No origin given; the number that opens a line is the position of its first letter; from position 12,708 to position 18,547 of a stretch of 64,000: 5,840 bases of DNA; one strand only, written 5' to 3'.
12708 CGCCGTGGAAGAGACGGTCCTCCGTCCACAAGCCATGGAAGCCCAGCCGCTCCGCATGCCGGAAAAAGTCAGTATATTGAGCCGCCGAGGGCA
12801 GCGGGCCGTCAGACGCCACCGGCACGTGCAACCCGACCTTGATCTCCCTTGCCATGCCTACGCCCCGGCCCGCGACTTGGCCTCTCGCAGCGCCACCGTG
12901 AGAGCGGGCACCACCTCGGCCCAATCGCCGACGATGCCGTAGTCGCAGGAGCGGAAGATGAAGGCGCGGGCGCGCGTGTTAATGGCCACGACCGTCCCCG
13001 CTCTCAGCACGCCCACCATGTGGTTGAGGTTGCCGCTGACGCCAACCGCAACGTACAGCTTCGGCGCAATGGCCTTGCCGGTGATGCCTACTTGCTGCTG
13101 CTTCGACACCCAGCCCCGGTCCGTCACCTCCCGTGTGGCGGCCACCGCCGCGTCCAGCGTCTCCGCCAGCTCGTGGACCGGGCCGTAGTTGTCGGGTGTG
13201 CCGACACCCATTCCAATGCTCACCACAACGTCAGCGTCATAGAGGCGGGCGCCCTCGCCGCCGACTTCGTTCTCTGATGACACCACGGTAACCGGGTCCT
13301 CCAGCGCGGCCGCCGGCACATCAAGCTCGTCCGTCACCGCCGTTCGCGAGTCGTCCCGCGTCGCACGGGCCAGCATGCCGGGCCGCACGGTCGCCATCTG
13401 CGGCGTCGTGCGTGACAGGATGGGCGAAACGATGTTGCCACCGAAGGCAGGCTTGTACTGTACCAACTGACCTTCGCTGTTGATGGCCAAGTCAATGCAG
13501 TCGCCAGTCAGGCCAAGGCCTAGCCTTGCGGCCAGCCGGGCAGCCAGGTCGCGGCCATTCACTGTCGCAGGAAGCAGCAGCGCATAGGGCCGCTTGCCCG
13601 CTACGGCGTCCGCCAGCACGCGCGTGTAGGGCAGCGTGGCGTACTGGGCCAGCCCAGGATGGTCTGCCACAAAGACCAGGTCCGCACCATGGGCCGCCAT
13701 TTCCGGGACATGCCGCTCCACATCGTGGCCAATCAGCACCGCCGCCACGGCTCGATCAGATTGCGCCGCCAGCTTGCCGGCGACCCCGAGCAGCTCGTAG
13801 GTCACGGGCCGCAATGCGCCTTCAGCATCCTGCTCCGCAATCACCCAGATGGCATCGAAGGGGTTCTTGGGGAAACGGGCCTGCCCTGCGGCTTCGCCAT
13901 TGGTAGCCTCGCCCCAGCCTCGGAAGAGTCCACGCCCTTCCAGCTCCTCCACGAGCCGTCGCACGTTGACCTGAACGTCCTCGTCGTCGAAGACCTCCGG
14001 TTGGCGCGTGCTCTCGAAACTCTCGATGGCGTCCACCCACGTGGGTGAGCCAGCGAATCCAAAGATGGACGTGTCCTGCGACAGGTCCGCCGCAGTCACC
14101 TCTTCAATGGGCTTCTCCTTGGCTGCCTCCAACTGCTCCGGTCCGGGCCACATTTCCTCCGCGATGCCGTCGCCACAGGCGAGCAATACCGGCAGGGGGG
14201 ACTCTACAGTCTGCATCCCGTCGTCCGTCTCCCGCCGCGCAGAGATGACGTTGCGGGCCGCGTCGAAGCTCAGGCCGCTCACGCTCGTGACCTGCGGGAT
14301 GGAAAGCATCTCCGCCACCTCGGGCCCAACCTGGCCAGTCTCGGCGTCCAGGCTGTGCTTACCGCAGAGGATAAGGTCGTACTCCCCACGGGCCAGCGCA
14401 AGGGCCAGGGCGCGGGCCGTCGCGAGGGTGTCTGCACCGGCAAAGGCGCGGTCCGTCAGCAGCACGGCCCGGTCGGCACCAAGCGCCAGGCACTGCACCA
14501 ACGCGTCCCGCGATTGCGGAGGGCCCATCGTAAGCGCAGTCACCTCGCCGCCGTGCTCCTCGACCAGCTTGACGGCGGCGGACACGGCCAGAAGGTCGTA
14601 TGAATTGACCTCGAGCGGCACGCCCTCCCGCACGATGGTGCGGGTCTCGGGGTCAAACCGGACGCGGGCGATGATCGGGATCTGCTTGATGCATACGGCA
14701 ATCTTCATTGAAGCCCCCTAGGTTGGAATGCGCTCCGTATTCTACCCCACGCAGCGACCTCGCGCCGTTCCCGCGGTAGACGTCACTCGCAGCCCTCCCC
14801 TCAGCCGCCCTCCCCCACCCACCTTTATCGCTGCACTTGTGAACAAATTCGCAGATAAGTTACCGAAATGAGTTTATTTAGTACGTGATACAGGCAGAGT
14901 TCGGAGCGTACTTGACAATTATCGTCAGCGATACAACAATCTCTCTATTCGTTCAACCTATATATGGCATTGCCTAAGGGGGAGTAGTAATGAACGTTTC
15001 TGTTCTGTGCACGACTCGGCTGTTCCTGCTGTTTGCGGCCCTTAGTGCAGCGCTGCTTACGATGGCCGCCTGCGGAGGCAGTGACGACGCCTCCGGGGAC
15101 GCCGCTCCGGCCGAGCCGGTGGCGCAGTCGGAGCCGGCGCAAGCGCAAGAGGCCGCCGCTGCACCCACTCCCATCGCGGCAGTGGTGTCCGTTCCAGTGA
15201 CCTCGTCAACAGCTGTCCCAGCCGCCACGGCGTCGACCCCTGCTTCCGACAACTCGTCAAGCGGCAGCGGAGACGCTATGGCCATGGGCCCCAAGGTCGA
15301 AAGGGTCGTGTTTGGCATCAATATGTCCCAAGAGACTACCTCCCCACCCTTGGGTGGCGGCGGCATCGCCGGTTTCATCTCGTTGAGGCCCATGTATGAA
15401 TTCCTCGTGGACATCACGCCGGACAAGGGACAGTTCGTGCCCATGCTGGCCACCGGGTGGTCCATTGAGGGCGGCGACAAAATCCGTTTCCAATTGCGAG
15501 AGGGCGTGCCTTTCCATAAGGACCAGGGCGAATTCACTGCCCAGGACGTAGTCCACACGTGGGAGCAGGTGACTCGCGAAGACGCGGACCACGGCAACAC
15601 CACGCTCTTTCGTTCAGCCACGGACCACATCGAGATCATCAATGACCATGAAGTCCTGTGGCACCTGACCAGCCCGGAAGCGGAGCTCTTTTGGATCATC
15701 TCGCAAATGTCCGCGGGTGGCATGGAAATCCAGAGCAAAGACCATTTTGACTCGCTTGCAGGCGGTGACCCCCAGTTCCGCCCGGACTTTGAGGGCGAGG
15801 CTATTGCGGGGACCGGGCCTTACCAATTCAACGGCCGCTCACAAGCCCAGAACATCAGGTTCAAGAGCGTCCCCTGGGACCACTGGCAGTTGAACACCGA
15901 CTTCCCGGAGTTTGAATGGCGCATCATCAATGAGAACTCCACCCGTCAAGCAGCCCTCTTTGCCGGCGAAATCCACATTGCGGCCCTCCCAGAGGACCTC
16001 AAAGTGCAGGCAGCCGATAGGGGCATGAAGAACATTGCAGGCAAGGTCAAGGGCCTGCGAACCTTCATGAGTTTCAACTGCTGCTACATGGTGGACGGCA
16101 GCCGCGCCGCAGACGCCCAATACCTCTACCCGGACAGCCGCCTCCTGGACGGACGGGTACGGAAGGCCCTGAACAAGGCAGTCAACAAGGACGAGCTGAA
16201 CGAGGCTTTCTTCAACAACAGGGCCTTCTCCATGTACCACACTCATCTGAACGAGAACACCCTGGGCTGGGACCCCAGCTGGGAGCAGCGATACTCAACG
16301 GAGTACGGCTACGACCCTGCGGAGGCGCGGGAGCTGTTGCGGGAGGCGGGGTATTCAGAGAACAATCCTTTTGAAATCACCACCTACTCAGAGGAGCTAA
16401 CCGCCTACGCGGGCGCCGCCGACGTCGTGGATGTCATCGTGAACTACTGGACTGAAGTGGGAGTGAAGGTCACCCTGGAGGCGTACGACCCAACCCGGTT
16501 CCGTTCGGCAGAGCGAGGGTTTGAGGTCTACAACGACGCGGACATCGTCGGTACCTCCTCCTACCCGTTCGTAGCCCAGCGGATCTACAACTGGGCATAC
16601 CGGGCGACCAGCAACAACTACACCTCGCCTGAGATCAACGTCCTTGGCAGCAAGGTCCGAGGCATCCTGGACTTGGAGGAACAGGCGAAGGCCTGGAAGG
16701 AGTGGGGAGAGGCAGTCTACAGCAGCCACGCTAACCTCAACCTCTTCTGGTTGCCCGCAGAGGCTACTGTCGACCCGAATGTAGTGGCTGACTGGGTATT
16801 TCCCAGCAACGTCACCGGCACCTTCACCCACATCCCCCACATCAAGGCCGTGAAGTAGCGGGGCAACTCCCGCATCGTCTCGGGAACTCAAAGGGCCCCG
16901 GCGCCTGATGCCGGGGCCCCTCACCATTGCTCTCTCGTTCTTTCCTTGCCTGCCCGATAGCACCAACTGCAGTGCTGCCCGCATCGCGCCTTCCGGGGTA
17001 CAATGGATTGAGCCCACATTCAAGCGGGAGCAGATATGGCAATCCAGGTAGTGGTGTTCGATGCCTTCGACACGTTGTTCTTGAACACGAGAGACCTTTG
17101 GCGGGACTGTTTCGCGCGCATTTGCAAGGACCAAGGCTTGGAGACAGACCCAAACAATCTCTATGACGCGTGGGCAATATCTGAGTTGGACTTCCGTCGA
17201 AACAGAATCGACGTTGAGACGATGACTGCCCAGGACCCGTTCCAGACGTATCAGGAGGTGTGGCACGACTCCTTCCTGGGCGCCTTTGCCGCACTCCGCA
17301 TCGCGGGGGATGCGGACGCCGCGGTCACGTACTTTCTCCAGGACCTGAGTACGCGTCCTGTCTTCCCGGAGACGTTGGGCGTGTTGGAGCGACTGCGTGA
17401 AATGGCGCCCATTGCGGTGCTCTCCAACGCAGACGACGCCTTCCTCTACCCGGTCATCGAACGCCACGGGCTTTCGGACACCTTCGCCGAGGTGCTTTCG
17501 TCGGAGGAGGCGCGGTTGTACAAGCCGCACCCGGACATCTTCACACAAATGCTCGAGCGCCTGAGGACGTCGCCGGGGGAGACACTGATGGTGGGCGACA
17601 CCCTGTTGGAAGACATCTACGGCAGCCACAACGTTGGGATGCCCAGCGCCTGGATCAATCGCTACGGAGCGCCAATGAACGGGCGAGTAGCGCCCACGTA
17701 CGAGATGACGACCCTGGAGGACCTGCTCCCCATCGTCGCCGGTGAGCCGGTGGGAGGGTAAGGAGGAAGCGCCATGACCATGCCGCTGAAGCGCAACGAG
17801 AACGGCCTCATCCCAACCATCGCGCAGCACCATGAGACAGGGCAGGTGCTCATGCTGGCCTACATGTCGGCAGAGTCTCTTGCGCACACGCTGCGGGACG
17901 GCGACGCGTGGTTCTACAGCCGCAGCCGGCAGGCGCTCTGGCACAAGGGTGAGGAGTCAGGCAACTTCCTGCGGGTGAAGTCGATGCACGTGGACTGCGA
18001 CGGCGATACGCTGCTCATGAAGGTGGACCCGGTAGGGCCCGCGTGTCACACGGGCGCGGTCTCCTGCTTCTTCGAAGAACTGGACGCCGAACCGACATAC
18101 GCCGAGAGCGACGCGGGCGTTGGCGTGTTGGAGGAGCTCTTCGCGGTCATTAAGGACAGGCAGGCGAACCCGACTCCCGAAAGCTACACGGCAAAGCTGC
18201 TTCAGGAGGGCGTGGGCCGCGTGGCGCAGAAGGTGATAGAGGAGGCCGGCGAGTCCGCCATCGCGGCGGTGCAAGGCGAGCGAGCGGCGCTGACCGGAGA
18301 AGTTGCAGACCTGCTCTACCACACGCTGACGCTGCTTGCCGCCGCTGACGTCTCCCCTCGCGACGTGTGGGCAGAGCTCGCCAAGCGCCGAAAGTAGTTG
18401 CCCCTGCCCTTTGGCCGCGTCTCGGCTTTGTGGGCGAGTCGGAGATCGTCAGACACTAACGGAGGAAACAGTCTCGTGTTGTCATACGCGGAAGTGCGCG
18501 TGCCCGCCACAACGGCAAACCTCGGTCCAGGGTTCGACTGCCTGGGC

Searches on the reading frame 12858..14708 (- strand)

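Call 88: search_protein_families(library=pfam, proteins=[window:12858-14708:-], max_evalue=0.00001)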
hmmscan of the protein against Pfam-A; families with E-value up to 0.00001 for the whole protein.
window:12858-14708:- (616 aa): 2 families
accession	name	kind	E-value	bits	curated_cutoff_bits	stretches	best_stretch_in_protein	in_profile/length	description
PF01012.27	ETF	-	4.7e-81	271.4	26.7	2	24-208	3-180/181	Electron transfer flavoprotein domain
PF00766.25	ETF_alpha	-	5.8e-29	100.3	27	1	489-567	2-80/81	Electron transfer flavoprotein FAD-binding domain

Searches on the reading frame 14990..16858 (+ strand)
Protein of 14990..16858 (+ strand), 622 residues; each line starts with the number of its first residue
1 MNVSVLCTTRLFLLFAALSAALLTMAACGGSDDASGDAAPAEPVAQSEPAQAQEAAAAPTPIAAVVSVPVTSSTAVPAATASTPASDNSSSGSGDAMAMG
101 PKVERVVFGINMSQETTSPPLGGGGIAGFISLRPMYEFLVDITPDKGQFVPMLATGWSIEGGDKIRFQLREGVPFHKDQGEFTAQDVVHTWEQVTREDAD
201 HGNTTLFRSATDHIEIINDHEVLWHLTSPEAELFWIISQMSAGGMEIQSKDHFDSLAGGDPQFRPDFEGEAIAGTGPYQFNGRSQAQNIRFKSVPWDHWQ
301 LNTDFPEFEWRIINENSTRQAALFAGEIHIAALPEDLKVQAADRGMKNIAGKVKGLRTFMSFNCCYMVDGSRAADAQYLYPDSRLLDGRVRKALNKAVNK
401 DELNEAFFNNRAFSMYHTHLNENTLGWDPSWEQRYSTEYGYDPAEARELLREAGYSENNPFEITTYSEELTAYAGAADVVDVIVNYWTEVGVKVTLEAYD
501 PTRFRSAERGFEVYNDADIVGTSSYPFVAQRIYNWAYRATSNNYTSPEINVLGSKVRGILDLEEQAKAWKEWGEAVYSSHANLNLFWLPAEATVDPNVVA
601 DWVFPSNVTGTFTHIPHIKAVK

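Call 89: search_protein_families(library=pfam, proteins=[window:14990-16858:+], max_evalue=0.00001)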
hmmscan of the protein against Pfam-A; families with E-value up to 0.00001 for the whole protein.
window:14990-16858:+ (622 aa): 1 family
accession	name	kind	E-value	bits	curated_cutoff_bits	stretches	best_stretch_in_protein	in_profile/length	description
PF00496.27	SBP_bac_5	-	7e-52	177.2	32.4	1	149-516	2-344/368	Bacterial extracellular solute-binding proteins, family 5 Middle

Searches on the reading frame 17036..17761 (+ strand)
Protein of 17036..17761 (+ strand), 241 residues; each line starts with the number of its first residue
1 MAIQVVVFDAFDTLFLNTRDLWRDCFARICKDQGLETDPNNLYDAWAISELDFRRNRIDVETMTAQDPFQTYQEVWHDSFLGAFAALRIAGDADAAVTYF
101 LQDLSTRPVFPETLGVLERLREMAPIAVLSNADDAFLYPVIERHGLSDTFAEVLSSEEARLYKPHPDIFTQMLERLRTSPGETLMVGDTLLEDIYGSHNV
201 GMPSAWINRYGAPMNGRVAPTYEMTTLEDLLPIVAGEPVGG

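Call 89: search_protein_families(library=pfam, proteins=[window:17036-17761:+], max_evalue=0.00001)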
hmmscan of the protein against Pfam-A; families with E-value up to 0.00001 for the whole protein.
window:17036-17761:+ (241 aa): 3 families
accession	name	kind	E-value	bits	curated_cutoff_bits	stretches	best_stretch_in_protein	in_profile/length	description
PF00702.32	Hydrolase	-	6.9e-21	76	26.4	1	3-196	1-186/191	haloacid dehalogenase-like hydrolase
PF13419.12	HAD_2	-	3.3e-19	70.1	23.8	1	6-207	1-178/178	Haloacid dehalogenase-like hydrolase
PF13242.12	Hydrolase_like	-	2.4e-09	37.4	22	1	163-207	4-48/75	HAD-hyrolase-like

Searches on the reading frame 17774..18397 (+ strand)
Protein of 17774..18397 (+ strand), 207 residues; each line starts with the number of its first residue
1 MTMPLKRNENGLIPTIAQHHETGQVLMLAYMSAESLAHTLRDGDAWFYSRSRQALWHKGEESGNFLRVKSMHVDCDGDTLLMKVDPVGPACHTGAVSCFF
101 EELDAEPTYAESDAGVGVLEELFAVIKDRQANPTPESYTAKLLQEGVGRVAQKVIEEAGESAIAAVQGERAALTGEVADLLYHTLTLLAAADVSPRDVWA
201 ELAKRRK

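Call 89: search_protein_families(library=pfam, proteins=[window:17774-18397:+], max_evalue=0.00001)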
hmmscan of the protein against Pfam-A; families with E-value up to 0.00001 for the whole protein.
window:17774-18397:+ (207 aa): 2 families
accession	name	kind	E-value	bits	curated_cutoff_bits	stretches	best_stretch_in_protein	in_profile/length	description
PF01502.23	PRA-CH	-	4.2e-34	116.7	27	1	27-100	1-74/74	Phosphoribosyl-AMP cyclohydrolase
PF01503.22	PRA-PH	-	3.9e-21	75.7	21.3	1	120-205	2-85/86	Phosphoribosyl-ATP pyrophosphohydrolase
